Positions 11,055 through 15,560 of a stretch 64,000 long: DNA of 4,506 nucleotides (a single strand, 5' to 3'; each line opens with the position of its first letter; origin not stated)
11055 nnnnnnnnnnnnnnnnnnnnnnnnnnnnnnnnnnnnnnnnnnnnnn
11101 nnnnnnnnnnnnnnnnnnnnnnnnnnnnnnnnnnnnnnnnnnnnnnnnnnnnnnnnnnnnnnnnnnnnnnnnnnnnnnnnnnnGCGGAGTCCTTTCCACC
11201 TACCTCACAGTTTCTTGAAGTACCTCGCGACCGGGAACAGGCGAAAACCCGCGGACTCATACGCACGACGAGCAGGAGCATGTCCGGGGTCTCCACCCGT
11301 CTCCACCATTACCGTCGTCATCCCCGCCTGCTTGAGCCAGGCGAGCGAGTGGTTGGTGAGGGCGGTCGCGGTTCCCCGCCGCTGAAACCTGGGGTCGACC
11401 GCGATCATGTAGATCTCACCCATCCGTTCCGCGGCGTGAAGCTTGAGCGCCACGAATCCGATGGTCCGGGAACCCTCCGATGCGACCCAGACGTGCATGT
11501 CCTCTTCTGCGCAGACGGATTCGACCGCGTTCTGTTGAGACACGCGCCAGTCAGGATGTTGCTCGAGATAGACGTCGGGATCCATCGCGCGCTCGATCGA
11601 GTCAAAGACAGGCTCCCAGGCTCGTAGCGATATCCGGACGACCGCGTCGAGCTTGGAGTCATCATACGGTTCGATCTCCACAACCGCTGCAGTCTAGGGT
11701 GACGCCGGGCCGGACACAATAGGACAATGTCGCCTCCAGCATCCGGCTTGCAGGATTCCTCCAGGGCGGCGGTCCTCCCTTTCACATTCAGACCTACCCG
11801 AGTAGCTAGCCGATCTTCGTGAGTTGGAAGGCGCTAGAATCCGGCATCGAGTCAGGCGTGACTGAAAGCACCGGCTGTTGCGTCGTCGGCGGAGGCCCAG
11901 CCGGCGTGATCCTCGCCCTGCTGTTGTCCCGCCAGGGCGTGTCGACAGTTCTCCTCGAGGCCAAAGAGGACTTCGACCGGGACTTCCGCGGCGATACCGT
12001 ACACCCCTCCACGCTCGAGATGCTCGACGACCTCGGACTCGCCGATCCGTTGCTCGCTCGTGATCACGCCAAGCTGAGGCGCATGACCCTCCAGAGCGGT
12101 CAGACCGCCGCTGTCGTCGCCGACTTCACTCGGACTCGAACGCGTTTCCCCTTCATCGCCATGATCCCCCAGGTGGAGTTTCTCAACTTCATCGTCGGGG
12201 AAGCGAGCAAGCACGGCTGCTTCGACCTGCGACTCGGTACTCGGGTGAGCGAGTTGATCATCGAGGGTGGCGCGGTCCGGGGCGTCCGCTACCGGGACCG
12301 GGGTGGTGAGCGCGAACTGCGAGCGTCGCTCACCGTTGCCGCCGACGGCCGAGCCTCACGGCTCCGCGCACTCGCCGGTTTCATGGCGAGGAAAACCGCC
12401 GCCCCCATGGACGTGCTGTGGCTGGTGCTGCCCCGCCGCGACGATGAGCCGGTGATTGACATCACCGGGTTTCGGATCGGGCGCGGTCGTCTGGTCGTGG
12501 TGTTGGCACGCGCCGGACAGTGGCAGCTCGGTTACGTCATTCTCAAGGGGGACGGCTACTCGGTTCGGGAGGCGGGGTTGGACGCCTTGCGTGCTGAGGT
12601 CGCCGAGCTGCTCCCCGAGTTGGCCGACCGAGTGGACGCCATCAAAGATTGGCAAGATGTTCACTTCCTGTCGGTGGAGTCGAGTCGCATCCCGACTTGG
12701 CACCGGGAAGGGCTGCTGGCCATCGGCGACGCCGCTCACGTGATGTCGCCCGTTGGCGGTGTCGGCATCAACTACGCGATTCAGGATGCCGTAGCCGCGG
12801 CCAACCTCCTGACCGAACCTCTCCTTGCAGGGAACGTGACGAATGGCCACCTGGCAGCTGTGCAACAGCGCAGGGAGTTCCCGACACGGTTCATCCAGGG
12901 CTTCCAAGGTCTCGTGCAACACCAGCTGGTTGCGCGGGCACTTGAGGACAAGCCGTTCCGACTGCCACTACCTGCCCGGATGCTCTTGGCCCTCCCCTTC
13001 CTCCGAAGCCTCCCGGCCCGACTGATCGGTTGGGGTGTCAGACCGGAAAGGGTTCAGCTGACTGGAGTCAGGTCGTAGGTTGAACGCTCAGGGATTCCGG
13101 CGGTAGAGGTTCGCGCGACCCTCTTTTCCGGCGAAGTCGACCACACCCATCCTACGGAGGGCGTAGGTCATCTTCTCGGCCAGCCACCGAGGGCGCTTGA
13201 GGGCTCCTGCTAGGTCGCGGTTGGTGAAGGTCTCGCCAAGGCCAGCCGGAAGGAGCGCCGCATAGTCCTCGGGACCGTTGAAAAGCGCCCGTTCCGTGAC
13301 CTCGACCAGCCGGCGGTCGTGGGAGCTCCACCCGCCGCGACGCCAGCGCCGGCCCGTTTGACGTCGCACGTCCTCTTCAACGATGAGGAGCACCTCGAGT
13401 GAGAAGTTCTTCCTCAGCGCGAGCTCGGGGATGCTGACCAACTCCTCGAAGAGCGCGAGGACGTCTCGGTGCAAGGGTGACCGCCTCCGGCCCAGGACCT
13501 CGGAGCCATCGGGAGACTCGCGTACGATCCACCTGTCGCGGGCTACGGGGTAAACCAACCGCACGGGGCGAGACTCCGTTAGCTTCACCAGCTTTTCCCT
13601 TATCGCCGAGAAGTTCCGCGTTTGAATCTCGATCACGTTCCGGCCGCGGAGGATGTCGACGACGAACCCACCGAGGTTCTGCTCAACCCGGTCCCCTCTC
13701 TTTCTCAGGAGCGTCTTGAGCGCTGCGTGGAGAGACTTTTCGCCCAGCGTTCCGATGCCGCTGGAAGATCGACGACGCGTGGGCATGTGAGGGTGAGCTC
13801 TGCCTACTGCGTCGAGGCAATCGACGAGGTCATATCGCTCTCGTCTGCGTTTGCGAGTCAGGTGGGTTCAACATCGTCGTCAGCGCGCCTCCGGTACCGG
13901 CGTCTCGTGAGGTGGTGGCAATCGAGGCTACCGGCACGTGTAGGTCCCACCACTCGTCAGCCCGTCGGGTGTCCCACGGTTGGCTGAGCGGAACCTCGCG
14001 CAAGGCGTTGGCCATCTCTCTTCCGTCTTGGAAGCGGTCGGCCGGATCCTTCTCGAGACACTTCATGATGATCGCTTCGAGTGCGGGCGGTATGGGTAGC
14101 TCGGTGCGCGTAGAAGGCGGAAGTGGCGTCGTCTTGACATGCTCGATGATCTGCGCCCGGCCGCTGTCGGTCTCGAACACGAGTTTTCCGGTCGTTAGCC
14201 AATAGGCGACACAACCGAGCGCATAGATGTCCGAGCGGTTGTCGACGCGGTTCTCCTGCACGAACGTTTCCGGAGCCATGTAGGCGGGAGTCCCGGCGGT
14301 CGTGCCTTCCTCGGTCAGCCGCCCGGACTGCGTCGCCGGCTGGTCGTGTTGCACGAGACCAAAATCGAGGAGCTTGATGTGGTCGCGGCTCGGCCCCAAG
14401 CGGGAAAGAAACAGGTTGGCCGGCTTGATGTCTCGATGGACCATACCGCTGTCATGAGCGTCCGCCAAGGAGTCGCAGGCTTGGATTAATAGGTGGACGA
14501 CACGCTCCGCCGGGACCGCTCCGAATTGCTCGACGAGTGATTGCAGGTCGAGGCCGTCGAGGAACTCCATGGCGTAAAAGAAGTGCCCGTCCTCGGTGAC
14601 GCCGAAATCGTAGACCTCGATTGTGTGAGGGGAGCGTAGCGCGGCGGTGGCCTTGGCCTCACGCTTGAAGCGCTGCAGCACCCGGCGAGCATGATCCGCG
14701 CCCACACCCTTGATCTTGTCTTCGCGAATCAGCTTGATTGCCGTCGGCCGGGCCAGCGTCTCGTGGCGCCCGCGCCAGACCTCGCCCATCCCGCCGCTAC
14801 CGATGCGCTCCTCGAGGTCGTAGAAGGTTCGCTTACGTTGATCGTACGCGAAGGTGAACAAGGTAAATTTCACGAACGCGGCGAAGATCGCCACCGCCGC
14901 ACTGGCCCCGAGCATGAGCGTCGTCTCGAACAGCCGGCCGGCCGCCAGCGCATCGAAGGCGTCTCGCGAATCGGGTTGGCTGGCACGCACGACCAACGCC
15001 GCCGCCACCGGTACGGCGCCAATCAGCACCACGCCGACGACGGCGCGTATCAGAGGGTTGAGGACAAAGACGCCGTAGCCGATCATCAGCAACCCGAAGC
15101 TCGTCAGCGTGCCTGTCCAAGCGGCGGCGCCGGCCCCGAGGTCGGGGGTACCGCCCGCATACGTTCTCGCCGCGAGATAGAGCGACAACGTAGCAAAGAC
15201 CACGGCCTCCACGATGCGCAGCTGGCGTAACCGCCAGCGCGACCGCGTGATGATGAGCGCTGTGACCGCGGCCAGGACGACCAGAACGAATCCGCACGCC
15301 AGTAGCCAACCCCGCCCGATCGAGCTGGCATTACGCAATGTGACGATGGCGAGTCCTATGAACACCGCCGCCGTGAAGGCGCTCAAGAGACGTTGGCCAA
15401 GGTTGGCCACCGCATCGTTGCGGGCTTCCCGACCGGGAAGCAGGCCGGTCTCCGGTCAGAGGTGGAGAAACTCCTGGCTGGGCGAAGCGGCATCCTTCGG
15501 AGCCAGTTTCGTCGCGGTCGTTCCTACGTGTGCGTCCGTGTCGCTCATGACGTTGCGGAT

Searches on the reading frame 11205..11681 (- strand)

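Call 74: search_protein_families(library=pfam, proteins=[window:11205-11681:-], max_evalue=0.001)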
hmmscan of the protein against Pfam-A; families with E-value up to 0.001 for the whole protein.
window:11205-11681:- (158 aa): 6 families
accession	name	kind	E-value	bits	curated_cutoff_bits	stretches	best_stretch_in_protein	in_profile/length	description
PF00583.31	Acetyltransf_1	-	8.4e-16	58.7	20.7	1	47-146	23-116/116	Acetyltransferase (GNAT) family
PF13508.13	Acetyltransf_7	-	1.1e-12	48.6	27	1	61-147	2-83/84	Acetyltransferase (GNAT) domain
PF13673.13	Acetyltransf_10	-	1.1e-11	45.3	23.6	1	49-147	18-108/128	Acetyltransferase (GNAT) domain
PF08445.16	FR47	-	5.3e-06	26.8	22.1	1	85-149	19-80/86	FR47-like protein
PF13302.13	Acetyltransf_3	-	1.7e-05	26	25.4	1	19-147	4-138/138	Acetyltransferase (GNAT) domain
PF13527.13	Acetyltransf_9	-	0.0005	20.5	25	0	86-125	71-110/127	Acetyltransferase (GNAT) domain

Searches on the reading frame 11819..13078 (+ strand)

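Call 74: search_protein_families(library=pfam, proteins=[window:11819-13078:+], max_evalue=0.001)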
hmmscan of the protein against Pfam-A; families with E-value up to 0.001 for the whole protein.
window:11819-13078:+ (419 aa): 7 families
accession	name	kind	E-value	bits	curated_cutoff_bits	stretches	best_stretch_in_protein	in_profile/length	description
PF01494.25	FAD_binding_3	-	3.4e-53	181.6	22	1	20-359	4-346/349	FAD binding domain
PF01266.30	DAO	-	8.4e-09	35.8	27.9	1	121-273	151-304/353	FAD dependent oxidoreductase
PF00890.30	FAD_binding_2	-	4.3e-07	29.9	20.4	0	113-184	136-207/414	FAD binding domain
PF04820.20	Trp_halogenase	-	1.9e-06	27.4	21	0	123-329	162-352/458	Tryptophan halogenase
PF12831.13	FAD_oxidored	-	5.2e-06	26.5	27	1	21-188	3-155/416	FAD dependent oxidoreductase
PF13450.12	NAD_binding_8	-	0.00025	21.7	21.9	1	22-51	1-30/68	NAD(P)-binding Rossmann-like domain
PF03486.20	HI0933_like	-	0.00091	19.2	50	0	21-55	4-38/244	HI0933-like protein Rossmann domain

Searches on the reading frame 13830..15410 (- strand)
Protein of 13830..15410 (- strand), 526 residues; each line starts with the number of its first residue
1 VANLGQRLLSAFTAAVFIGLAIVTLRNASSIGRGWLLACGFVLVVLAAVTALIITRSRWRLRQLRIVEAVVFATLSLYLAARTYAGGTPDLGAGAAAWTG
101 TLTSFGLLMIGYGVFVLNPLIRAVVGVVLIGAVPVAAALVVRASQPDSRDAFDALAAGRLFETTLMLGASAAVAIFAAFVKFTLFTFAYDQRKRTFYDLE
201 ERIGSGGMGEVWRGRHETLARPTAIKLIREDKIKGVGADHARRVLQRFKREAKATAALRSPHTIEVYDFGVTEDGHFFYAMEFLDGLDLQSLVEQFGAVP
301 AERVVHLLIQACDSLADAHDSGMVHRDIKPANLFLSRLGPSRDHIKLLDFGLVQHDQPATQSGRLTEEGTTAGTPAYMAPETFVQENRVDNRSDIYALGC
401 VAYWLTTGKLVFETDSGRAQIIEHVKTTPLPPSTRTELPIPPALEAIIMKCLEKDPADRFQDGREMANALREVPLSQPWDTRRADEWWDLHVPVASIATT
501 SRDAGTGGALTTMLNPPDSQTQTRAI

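Call 74: search_protein_families(library=pfam, proteins=[window:13830-15410:-], max_evalue=0.001)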
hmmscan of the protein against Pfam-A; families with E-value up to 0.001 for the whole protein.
window:13830-15410:- (526 aa): 3 families
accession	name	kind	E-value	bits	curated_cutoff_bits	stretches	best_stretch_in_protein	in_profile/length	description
PF00069.31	Pkinase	-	5.5e-42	144.4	31.7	1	197-461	1-253/263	Protein kinase domain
PF07714.23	PK_Tyr_Ser-Thr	-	1.3e-23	84.1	23.1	1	199-460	3-249/258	Protein tyrosine and serine/threonine kinase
PF03109.22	ABC1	-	4.3e-05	23.2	22.9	1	280-360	146-221/244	ABC1 atypical kinase-like domain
